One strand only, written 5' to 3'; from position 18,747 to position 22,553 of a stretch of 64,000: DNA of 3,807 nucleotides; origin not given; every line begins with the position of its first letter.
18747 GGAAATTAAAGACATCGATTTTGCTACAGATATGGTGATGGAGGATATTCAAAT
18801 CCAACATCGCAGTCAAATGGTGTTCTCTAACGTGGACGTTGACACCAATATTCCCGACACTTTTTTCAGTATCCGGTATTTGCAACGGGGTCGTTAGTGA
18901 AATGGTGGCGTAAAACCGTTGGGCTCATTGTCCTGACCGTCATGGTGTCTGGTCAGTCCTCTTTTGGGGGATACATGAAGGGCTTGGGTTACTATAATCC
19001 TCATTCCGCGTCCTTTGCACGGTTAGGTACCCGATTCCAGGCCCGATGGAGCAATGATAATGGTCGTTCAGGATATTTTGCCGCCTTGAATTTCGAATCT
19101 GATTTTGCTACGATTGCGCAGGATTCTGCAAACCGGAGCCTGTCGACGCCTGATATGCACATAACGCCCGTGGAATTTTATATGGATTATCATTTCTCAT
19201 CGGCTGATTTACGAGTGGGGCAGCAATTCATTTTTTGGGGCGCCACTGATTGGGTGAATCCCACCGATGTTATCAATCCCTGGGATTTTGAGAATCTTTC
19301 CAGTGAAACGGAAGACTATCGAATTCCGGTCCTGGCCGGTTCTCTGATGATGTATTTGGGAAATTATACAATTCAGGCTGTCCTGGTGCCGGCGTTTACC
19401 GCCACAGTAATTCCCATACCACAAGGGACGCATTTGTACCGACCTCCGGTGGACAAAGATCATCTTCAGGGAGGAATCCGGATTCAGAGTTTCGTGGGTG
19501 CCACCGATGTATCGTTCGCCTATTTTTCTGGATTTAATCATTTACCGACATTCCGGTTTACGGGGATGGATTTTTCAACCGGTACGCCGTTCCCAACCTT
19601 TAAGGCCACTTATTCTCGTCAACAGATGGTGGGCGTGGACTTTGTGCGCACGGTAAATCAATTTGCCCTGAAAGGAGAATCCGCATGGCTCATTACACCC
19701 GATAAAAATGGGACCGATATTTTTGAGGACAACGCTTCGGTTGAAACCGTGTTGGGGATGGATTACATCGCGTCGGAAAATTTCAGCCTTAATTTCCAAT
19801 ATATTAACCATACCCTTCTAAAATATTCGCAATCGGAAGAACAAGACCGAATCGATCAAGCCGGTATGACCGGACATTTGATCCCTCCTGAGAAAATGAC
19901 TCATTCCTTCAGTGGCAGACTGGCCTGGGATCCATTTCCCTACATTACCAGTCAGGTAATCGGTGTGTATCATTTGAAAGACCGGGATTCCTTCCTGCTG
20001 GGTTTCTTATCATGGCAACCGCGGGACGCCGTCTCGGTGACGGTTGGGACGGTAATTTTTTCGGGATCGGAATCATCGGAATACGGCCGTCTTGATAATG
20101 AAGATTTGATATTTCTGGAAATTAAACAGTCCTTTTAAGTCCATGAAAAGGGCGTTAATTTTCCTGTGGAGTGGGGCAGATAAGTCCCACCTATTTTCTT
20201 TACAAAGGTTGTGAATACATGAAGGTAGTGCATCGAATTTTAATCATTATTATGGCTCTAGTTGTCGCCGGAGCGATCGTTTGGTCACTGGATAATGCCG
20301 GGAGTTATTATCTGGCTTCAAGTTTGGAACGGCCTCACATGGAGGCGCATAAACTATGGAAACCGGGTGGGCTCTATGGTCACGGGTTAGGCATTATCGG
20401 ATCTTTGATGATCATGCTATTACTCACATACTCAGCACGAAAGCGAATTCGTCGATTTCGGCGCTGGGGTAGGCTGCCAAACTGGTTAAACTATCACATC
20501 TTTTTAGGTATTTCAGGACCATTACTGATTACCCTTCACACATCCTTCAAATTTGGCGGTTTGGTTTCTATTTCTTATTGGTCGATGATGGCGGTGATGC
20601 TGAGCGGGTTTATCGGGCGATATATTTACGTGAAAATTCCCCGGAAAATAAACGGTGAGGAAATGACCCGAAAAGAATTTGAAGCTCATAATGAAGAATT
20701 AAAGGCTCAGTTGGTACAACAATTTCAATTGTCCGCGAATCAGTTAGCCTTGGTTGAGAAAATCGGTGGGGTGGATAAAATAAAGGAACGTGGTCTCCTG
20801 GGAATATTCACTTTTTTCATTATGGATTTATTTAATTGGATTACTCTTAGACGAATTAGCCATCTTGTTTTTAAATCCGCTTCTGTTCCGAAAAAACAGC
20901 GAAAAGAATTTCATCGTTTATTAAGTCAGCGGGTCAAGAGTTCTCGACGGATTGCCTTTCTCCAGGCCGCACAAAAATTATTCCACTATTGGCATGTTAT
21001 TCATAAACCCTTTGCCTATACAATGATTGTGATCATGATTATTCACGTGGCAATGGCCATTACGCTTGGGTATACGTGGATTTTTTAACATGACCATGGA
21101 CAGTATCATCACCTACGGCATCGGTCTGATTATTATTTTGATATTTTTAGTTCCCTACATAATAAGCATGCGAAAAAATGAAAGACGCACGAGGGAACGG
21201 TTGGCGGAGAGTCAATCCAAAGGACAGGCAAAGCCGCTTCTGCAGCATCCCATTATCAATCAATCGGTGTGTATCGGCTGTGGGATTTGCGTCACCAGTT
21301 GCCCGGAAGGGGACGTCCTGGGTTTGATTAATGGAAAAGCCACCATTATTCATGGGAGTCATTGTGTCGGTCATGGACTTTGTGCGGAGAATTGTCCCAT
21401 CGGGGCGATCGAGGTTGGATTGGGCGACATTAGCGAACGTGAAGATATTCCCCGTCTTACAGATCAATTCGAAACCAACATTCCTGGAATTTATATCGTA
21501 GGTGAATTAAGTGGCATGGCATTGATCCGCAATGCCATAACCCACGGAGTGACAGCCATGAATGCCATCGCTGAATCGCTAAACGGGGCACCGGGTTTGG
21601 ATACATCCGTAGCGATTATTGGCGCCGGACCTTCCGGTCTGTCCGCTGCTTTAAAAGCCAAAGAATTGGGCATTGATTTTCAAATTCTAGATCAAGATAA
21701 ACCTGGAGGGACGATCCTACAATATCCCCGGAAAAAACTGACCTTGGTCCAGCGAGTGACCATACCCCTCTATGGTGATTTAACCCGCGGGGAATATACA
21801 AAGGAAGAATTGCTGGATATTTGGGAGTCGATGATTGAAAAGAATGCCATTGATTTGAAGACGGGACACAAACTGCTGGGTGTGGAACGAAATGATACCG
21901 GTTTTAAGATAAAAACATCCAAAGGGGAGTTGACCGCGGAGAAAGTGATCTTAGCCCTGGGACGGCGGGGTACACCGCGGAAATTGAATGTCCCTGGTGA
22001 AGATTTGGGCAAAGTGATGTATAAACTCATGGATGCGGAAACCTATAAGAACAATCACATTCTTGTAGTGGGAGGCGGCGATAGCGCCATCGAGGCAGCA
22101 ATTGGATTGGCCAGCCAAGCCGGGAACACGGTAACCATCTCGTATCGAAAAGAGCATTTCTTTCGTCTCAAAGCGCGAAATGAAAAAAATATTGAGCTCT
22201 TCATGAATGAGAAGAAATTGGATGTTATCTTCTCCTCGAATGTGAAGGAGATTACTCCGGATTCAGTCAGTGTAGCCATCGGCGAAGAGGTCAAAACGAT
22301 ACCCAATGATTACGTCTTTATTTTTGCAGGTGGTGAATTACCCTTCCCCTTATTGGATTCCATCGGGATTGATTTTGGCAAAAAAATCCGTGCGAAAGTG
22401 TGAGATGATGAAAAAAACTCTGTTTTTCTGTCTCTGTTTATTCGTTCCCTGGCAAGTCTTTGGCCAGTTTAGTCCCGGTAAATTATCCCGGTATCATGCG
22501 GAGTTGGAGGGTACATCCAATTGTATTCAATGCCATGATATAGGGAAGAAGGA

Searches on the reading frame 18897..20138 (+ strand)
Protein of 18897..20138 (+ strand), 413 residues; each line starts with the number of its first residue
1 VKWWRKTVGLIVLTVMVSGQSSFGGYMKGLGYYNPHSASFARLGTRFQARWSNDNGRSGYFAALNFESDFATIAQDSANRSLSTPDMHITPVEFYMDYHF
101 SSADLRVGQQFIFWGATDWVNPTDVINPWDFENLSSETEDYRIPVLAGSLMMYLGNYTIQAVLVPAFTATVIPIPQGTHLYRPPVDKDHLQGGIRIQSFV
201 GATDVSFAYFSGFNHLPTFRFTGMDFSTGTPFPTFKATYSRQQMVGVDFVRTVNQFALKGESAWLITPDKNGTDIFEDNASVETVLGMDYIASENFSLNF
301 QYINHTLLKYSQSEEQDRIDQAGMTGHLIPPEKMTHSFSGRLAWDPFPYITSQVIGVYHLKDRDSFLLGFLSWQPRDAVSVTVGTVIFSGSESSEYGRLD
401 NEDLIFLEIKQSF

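Call 4: search_protein_families(library=pfam, proteins=[window:18897-20138:+], max_evalue=0.01)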
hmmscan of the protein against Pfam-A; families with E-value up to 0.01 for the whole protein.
window:18897-20138:+ (413 aa): 1 family
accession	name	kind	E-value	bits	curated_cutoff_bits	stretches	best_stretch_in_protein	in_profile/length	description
PF06980.17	DUF1302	-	2.9e-08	33.6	23.2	1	23-264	96-362/541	Protein of unknown function (DUF1302)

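Call 5: search_protein_families(library=ncbifam, proteins=[window:18897-20138:+], max_evalue=0.01)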
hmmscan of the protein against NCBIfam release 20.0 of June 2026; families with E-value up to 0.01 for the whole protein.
window:18897-20138:+ (413 aa): 0 families

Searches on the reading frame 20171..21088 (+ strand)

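Call 4: search_protein_families(library=pfam, proteins=[window:20171-21088:+], max_evalue=0.01)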
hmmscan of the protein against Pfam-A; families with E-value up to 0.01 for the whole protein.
window:20171-21088:+ (305 aa): 1 family
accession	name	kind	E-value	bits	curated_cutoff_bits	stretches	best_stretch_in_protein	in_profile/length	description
PF14358.11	DUF4405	-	0.0057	17.6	26.7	1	252-295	21-64/66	Domain of unknown function (DUF4405)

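Call 5: search_protein_families(library=ncbifam, proteins=[window:20171-21088:+], max_evalue=0.01)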
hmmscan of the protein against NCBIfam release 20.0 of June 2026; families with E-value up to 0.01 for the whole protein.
window:20171-21088:+ (305 aa): 0 families

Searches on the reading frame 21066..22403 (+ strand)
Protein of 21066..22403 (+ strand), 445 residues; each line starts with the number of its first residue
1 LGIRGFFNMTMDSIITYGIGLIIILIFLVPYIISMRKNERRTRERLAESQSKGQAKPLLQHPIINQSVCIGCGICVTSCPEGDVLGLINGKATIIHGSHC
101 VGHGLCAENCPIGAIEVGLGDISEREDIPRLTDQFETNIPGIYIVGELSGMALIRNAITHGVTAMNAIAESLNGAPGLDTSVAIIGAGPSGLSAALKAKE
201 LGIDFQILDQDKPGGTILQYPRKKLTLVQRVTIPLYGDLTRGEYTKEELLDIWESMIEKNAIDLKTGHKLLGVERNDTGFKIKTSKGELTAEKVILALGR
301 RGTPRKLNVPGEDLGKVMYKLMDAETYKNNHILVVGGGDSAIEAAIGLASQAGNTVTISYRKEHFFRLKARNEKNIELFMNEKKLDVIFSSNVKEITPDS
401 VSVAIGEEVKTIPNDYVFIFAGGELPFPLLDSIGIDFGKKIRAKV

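Call 4: search_protein_families(library=pfam, proteins=[window:21066-22403:+], max_evalue=0.01)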
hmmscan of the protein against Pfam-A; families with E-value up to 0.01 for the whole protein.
window:21066-22403:+ (445 aa): 26 families (the best 25 are shown)
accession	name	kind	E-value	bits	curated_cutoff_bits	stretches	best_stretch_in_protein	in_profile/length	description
PF13738.12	Pyr_redox_3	-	4.5e-46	157.9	30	1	184-424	2-268/305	Pyridine nucleotide-disulphide oxidoreductase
PF07992.20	Pyr_redox_2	-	5.4e-29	102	26.1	1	181-437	2-251/291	Pyridine nucleotide-disulphide oxidoreductase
PF00070.33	Pyr_redox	-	6.5e-14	52.7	22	1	331-401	1-71/82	Pyridine nucleotide-disulphide oxidoreductase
PF03486.20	HI0933_like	-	3.4e-11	43.5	50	2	247-305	109-169/244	HI0933-like protein Rossmann domain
PF13237.11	Fer4_10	-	1.6e-09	38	25.5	1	62-111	2-53/53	4Fe-4S dicluster domain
PF12797.12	Fer4_2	-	8.5e-09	35.3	24.5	1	61-81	2-22/22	4Fe-4S binding domain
PF00037.32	Fer4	-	2.7e-08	33.7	21.1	1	62-82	1-21/24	4Fe-4S binding domain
PF14697.11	Fer4_21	-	4.7e-08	33.5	35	1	63-116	2-58/59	4Fe-4S dicluster domain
PF12838.12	Fer4_7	-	7.7e-07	29.9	27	2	69-114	2-52/52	4Fe-4S dicluster domain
PF13450.12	NAD_binding_8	-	2.7e-06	28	21.9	1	184-224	1-42/68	NAD(P)-binding Rossmann-like domain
PF13484.11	Fer4_16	-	3.7e-06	28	30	0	65-81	49-65/66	4Fe-4S double cluster binding domain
PF12837.12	Fer4_6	-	9.5e-06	25.8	25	1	62-82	2-22/24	4Fe-4S binding domain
PF01134.28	GIDA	-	1.5e-05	24.7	22.1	0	182-208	2-28/391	Glucose inhibited division protein A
PF13187.11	Fer4_9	-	1.6e-05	25.2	27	2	69-115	2-52/52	4Fe-4S dicluster domain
PF12831.13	FAD_oxidored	-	1.9e-05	24.6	27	0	182-211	2-31/416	FAD dependent oxidoreductase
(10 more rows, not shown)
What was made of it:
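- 20171..22403 (+): Two conserved upstream genes: a membrane protein with His-rich helices that is weakly DUF4405-like (20171-21088), and a membrane-anchored 2x[4Fe-4S] plus FAD/NAD(P) oxidoreductase (21066-22403). Pfam (call 4).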

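Call 5: search_protein_families(library=ncbifam, proteins=[window:21066-22403:+], max_evalue=0.01)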
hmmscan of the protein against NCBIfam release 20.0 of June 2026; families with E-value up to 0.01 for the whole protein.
window:21066-22403:+ (445 aa): 140 families (the best 25 are shown)
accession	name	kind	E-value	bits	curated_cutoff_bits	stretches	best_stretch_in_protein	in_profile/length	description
TIGR04018.1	Bthiol_YpdA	hypoth_equivalog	2.7e-47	161.1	339.9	1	182-440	2-264/316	YpdA family putative bacillithiol disulfide reductase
TIGR01292.1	TRX_reduct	equivalog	8.8e-25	87.1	343.45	1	181-422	2-235/300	thioredoxin-disulfide reductase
TIGR01350.1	lipoamide_DH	equivalog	1.1e-18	67.2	408.8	2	256-439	98-285/461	dihydrolipoyl dehydrogenase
NF009410.0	PRK12771.1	subfamily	4e-17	62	516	2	181-220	140-179/566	NAD(P)-binding protein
TIGR03140.1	AhpF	equivalog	1.4e-16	60.1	502.9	1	181-397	214-425/515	alkyl hydroperoxide reductase subunit F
TIGR03143.1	AhpF_homolog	hypoth_equivalog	4.4e-15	55.3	687.65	1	182-401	7-210/555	putative alkyl hydroperoxide reductase F subunit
TIGR01424.1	gluta_reduc_2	equivalog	1.3e-12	47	606.05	1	249-426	92-263/446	glutathione-disulfide reductase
NF040505.1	ArsO_flavin_mono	equivalog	1e-11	44.9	425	1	181-363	2-193/346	ArsO family NAD(P)H-dependent flavin-containing monooxygenase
TIGR00275.1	TIGR00275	subfamily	1.5e-11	43.8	183.8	2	247-304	106-163/401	aminoacetone oxidase family FAD-binding enzyme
NF009409.0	PRK12770.1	subfamily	2.7e-11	43.2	343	2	179-217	18-57/360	putative glutamate synthase subunit beta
TIGR02179.1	PorD_KorD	subfamily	2.8e-11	43.4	60.05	1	60-117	18-74/78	2-oxoacid:acceptor oxidoreductase, delta subunit, pyruvate/2-ketoisovalerate family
NF004945.0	PRK06292.2-3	equivalog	3e-11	42.9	494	1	281-422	120-264/457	dihydrolipoyl dehydrogenase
NF040864.1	HgcB_ferredoxin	equivalog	3.2e-11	42.9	99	1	65-120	12-66/93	mercury methylation ferredoxin HgcB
NF004776.0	PRK06116.1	equivalog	9e-11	41.4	480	1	249-417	95-257/450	glutathione-disulfide reductase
NF009454.0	PRK12814.1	equivalog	2.2e-10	39.5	916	2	152-227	168-241/657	putative NADPH-dependent glutamate synthase small subunit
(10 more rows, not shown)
